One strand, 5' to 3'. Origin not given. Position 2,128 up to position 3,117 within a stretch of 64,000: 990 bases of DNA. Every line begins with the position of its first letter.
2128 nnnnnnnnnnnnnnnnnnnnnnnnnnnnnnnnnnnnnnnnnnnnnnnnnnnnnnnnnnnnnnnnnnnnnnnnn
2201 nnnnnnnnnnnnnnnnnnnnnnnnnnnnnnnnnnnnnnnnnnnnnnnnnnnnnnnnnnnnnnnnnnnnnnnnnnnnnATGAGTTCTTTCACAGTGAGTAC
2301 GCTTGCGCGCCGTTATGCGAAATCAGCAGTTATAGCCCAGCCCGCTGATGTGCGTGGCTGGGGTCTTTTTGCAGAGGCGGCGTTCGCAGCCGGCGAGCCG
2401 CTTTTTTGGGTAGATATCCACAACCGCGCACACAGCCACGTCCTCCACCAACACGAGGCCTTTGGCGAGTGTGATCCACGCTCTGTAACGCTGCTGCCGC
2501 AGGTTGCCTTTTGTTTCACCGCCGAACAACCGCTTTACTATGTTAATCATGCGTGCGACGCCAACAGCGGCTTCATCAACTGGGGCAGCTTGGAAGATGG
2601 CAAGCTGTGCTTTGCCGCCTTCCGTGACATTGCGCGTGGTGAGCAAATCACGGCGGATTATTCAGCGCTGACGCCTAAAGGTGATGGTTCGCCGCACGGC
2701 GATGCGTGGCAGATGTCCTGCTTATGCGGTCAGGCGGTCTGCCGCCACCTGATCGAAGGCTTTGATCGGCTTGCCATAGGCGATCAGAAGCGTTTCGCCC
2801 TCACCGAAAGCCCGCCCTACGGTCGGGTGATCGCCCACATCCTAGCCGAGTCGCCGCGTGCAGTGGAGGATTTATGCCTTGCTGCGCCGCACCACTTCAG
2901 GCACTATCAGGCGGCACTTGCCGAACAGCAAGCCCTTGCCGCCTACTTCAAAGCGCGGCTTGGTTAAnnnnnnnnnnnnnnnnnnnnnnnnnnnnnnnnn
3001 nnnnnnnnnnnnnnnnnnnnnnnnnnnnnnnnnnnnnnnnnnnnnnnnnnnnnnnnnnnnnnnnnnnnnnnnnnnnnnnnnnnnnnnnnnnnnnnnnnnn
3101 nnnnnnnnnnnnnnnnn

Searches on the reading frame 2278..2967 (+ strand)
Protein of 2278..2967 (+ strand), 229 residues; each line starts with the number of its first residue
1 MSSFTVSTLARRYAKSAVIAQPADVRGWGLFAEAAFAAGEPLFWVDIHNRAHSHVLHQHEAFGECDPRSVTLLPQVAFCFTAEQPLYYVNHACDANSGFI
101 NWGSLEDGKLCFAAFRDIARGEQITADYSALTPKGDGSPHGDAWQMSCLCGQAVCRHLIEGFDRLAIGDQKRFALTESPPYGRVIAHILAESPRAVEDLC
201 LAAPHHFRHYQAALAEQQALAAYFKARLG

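Call 10: search_protein_families(library=pfam, proteins=[window:2278-2967:+], max_evalue=0.001)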
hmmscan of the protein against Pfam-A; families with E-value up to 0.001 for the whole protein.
window:2278-2967:+ (229 aa): 1 family
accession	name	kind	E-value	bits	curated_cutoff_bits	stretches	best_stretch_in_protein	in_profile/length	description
PF00856.33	SET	-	6.6e-10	39.8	22.4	1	27-128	1-104/105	SET domain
